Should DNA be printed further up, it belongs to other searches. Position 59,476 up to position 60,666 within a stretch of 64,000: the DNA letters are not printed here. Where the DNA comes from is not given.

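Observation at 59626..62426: FabH-like KAS III fused to a His/Glu/Asp-rich helical domain, translationally coupled to a 296-aa unknown protein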

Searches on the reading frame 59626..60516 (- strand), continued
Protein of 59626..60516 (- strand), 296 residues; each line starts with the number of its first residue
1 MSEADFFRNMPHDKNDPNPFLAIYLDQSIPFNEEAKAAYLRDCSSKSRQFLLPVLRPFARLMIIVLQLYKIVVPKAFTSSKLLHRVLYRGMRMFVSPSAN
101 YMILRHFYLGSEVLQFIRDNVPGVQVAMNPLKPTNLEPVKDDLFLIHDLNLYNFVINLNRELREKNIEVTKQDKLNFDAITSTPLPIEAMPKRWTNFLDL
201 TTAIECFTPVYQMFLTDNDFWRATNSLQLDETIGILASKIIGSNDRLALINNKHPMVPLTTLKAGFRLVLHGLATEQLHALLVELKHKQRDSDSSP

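Call 44: find_related_loci(query=A2, collection=genome_contigs, flank=8000)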
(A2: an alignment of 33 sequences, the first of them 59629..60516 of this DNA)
Query A2 (296 aa) in genome_contigs; peptide patterns used: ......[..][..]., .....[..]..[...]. (x = any residue, [..] = any of these).
599 stretches matched a pattern (row limit reached: there are more); 590 encode a relative of the query (tblastn E <= 1e-3); the best 80 are kept; 80 distinct loci.
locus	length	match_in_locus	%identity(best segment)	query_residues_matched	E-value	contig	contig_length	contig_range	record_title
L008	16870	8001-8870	95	1-290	0e+0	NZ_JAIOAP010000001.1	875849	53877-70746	Cohnella silvisoli strain NL03-T5 NODE_1_length_875849_cov_24.211042, whole genome shotgun sequence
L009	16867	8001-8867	93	1-289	0e+0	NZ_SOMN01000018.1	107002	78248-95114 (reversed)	Cohnella luojiensis strain CCTCC AB 208254 Scaffold16_1, whole genome shotgun sequence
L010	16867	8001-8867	92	1-289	0e+0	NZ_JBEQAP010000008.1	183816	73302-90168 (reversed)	MAG: Cohnella sp. isolate 03V1_S199.semibin_refined.110_sub NODE_87_length_183816_cov_3.234696, whole genome shotgun seq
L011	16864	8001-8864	90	1-288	0e+0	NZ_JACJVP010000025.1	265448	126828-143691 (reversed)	Cohnella nanjingensis strain DSM 28246 contig_25, whole genome shotgun sequence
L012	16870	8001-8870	90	1-290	0e+0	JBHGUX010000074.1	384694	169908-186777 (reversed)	MAG: Candidatus Pristimantibacillus sp. isolate bin.005_Ecombo k141_60102, whole genome shotgun sequence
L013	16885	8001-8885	88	1-295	9e-180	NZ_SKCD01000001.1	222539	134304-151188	Paenibacillus luteus strain R-3 NODE_10, whole genome shotgun sequence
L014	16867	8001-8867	89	1-289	2e-178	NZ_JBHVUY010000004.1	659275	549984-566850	Paenibacillus sp. NPDC058174 NPDC058174_T31_E4.ctg-0004, whole genome shotgun sequence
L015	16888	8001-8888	87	1-296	4e-178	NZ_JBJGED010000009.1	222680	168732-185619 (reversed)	Paenibacillus sp. HJGM_3 NODE_9_length_222680_cov_55.763067, whole genome shotgun sequence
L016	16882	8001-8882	88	1-294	4e-178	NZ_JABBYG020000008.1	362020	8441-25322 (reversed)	Paenibacillus sp. PL91 NODE_8, whole genome shotgun sequence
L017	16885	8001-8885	88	1-295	6e-178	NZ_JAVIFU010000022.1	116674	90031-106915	Paenibacillus sp. LHD-38 LHD.38_ctg022, whole genome shotgun sequence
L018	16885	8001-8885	87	1-295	3e-177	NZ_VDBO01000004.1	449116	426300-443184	Paenibacillus sinopodophylli strain CCTCC AB 2016047 NODE_4_length_449116_cov_541.589172, whole genome shotgun sequence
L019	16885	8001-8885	86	1-295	4e-177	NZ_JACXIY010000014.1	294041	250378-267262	Paenibacillus arenilitoris strain IB182493 Contig_14, whole genome shotgun sequence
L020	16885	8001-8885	87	1-295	6e-177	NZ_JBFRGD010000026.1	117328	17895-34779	Paenibacillus sp. 2TAB23 SCAFFOLD_25, whole genome shotgun sequence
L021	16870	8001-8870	89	1-290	1e-176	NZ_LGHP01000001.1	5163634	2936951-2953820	Bacillus sp. FJAT-28004 scaffold_0, whole genome shotgun sequence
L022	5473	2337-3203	88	1-289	1e-179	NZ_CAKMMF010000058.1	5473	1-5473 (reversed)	Paenibacillus plantiphilus strain CIP 111893, whole genome shotgun sequence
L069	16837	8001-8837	61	12-290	5e-116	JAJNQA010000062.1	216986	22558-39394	MAG: Heliomicrobium sp. isolate MAG_31 k141_277307, whole genome shotgun sequence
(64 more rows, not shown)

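Call 68: search_protein_representatives(alignment_id=A2)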
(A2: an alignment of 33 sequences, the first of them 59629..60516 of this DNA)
Query: 33 sequences, 296 profile positions. Proteins with E-value up to 0.001 (for the whole library): 427; up to 1e-10: 290; up to 1e-30: 93. The best 150 are listed.
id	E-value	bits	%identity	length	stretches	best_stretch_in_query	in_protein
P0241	2.3e-129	447.3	-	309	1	4-290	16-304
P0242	7.8e-109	379.9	-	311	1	9-293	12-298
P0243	6.5e-99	347.3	-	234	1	64-292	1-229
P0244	3.4e-93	328.5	-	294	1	9-291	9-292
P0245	8.9e-90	317.3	-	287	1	11-290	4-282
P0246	3.7e-85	302.1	-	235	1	73-249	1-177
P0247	4.9e-83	295.2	-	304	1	4-290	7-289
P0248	1.9e-80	286.7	-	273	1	64-244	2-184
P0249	3.6e-74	266.1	-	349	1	5-212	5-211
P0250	5.0e-74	265.6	-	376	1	3-221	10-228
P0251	2.7e-73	263.2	-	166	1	127-288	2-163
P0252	2.4e-72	260.1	-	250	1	58-249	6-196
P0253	4.8e-66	239.4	-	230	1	4-167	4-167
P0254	1.1e-62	228.4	-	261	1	7-203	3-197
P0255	2.3e-61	224.0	-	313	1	3-287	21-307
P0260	2.8e-59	217.2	-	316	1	43-183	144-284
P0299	1.4e-37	146.0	-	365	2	36-134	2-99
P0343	1.8e-29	119.3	-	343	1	18-287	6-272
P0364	3.2e-25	105.4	-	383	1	16-282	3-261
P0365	4.5e-25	104.9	-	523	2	9-67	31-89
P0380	1.2e-22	96.9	-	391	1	5-73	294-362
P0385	2.3e-22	96.0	-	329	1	12-241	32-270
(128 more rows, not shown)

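Call 69: search_protein_families(library=pfam, proteins=[P0365, P0380, P0364, P0250, P0249, P0299, P0343, P0260, P0385], max_evalue=0.01)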
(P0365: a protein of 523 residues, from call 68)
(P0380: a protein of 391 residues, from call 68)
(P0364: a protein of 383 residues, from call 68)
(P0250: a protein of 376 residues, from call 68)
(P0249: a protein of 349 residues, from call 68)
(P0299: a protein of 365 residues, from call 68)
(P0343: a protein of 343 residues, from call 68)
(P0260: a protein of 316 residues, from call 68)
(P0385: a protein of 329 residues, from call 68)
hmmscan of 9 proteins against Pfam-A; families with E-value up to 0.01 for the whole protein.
P0365 (523 aa): 1 family
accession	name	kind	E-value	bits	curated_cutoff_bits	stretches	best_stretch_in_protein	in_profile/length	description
PF22523.1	DUF6999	-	4.2e-29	101.9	27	2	34-93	1-60/275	Family of unknown function (DUF6999)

P0380 (391 aa): 1 family
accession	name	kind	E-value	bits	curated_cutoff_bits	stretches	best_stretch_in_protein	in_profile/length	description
PF22523.1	DUF6999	-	8.1e-22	78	27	1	301-370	1-70/275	Family of unknown function (DUF6999)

P0364 (383 aa): 1 family
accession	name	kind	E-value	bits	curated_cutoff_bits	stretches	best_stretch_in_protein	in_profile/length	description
PF22523.1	DUF6999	-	4.2e-79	265.9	27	1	4-261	6-271/275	Family of unknown function (DUF6999)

P0250 (376 aa): 2 families
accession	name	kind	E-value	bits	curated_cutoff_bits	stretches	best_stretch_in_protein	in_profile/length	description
PF22523.1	DUF6999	-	1.4e-84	283.9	27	1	20-227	2-209/275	Family of unknown function (DUF6999)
PF00310.26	GATase_2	-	2.1e-10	40.4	19.9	1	219-294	76-150/420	Glutamine amidotransferases class-II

P0249 (349 aa): 1 family
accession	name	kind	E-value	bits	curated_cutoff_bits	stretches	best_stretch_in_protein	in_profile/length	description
PF22523.1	DUF6999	-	2.1e-81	273.4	27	1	12-211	1-201/275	Family of unknown function (DUF6999)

P0299 (365 aa): 1 family
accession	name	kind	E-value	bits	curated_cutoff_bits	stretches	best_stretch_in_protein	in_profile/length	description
PF22523.1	DUF6999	-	4e-41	141.3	27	2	2-99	25-123/275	Family of unknown function (DUF6999)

P0343 (343 aa): 1 family
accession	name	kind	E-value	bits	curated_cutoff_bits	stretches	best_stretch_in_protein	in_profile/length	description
PF22523.1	DUF6999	-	1.6e-80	270.5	27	1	5-269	6-273/275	Family of unknown function (DUF6999)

P0260 (316 aa): 2 families
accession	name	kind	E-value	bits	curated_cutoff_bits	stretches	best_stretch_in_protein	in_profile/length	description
PF22523.1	DUF6999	-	3.3e-56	190.8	27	1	143-285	31-173/275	Family of unknown function (DUF6999)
PF14518.11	Haem_oxygenas_2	-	5.4e-09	36.5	28.9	1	4-80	88-164/177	Iron-containing redox enzyme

P0385 (329 aa): 1 family
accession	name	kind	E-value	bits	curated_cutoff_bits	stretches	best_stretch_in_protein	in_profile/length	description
PF22523.1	DUF6999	-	7.7e-66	222.4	27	1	33-313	2-273/275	Family of unknown function (DUF6999)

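Call 75: search_protein_families(library=pfam, proteins=[L069:223-2646:-, L069:2660-3505:-, L069:4057-5766:-, L069:8906-11509:-, L069:11538-12200:-, L069:12939-14336:-, L069:14549-15526:-, L069:15676-16461:-], max_evalue=0.00001)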
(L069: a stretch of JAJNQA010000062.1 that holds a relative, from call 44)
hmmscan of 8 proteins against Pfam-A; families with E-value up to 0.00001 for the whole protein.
L069:223-2646:- (807 aa): 3 families
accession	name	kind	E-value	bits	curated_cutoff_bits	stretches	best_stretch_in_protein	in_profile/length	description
PF14559.12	TPR_19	-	2.2e-07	31.6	25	0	591-643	5-57/68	Tetratricopeptide repeat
PF13432.12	TPR_16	-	6.2e-07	30.2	32.7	1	617-668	3-50/65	Tetratricopeptide repeat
PF07719.23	TPR_2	-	1.2e-06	28.6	27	0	615-642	5-32/34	Tetratricopeptide repeat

L069:2660-3505:- (281 aa): 1 family
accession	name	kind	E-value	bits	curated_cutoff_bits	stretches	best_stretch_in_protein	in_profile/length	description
PF00793.26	DAHP_synth_1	-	2.7e-71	240.1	25.5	1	14-268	17-268/270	DAHP synthetase I family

L069:4057-5766:- (569 aa): 3 families
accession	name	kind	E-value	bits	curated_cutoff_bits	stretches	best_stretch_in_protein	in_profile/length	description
PF06418.20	CTP_synth_N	-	7.9e-129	429.1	26.1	1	19-285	1-265/265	CTP synthase N-terminus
PF00117.34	GATase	-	8.6e-39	133.6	22.8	1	321-545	3-189/190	Glutamine amidotransferase class-I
PF07722.19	Peptidase_C26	-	2.1e-07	31.4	20.5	1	388-528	100-219/219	Peptidase C26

L069:8906-11509:- (867 aa): 2 families
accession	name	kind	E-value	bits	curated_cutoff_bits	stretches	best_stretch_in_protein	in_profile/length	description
PF12704.14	MacB_PCD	-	3.5e-38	132.4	27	2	22-265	1-206/207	MacB-like periplasmic core domain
PF02687.27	FtsX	-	1.5e-34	119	25.5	2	741-860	2-120/120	FtsX-like permease C-terminal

L069:11538-12200:- (220 aa): 0 families

L069:12939-14336:- (465 aa): 2 families
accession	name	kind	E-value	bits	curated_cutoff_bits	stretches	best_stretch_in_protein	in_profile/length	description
PF00149.33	Metallophos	-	8.2e-18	66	21.5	1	202-385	1-190/191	Calcineurin-like phosphoesterase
PF13646.12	HEAT_2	-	4e-06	27.5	27.7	0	54-135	7-87/88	HEAT repeats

L069:14549-15526:- (325 aa): 3 families
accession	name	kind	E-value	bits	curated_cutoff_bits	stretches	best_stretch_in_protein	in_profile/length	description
PF00561.26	Abhydrolase_1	-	3.3e-35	122.4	25.8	1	25-310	1-245/245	alpha/beta hydrolase fold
PF12697.13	Abhydrolase_6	-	1.1e-18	69.1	26.3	1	27-316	1-217/217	Alpha/beta hydrolase family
PF12146.15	Hydrolase_4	-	1.6e-10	41.2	27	1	26-130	6-112/239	Serine aminopeptidase, S33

L069:15676-16461:- (261 aa): 1 family
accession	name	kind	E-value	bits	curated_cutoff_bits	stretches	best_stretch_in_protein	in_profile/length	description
PF01557.24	FAA_hydrolase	-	3.3e-08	33.9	23.9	1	100-257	59-210/214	Fumarylacetoacetate (FAA) hydrolase C-terminal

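Call 76: fold_search(model_id=the predicted structure, library=pdb)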
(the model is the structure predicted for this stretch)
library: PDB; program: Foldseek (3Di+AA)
matches with E <= 10: 133; with E <= 0.001: 0
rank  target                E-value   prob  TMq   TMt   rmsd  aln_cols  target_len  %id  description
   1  4o7g_A                1.1e+00  0.10  0.16  0.21  21.9       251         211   10  Crystal Structure of Ascorbate-bound Cytochrome b561, crystal soaked in 1 M L-ascorbate for 40 minutes (released 2014-02-05)
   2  3bk9_A                1.1e+00  0.05  0.14  0.14  22.4       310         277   13  H55A mutant of tryptophan 2,3-dioxygenase from Xanthomonas campestris (released 2008-09-30)
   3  3e08_E                1.3e+00  0.04  0.13  0.14  22.3       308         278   12  H55S mutant Xanthomonas campestris tryptophan 2,3-dioxygenase (released 2008-09-30)
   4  4o7g_B                1.4e+00  0.08  0.17  0.22  20.8       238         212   13  Crystal Structure of Ascorbate-bound Cytochrome b561, crystal soaked in 1 M L-ascorbate for 40 minutes (released 2014-02-05)
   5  2blm_A                1.4e+00  0.08  0.14  0.15  17.6       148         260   14  BETA-LACTAMASE OF BACILLUS LICHENIFORMIS 749(SLASH)C AT 2 ANGSTROMS RESOLUTION (released 1990-10-15)
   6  3e08_F                1.4e+00  0.03  0.13  0.13  23.2       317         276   12  H55S mutant Xanthomonas campestris tryptophan 2,3-dioxygenase (released 2008-09-30)
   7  4wwj_A                1.5e+00  0.05  0.13  0.15  19.0       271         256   11  UndA, an oxygen-activating, non-heme iron dependent desaturase/decarboxylase (released 2014-12-24)
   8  4wx0_B                2.3e+00  0.04  0.13  0.14  19.6       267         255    9  UndA complexed with beta-hydroxydodecanoic acid (released 2014-12-24)
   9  3mvu                  2.4e+00  0.03  0.11  0.14  18.4       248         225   10  Crystal structure of a TenA family transcription regulator (TM1040_3656) from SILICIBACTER SP. TM1040 at 1.80 A resoluti (released 2010-05-26)
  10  2nw8_A                2.5e+00  0.03  0.13  0.14  22.8       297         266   13  Crystal Structure of Tryptophan 2,3-dioxygenase (TDO) from Xanthomonas campestris in complex with ferrous heme and try (released 2006-12-19)
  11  8jbd_A                3.0e+00  0.08  0.21  0.20  17.7       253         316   11  Crystal structure of Adenylosuccinate lyase from Thermus thermophilus HB8, TtPurB (released 2023-11-15)
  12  1ux4_A                3.0e+00  0.02  0.11  0.08  29.9       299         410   11  Crystal structures of a Formin Homology-2 domain reveal a tethered-dimer architecture (released 2004-03-11)
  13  2nox_L                3.2e+00  0.03  0.15  0.16  22.7       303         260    9  Crystal structure of tryptophan 2,3-dioxygenase from Ralstonia metallidurans (released 2006-12-19)
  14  7p46_H                3.2e+00  0.02  0.14  0.14  23.0       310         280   13  Crystal Structure of Xanthomonas campestris Tryptophan 2,3-dioxygenase (TDO) (released 2021-10-06)
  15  2nox_B                3.3e+00  0.04  0.15  0.16  23.1       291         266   10  Crystal structure of tryptophan 2,3-dioxygenase from Ralstonia metallidurans (released 2006-12-19)
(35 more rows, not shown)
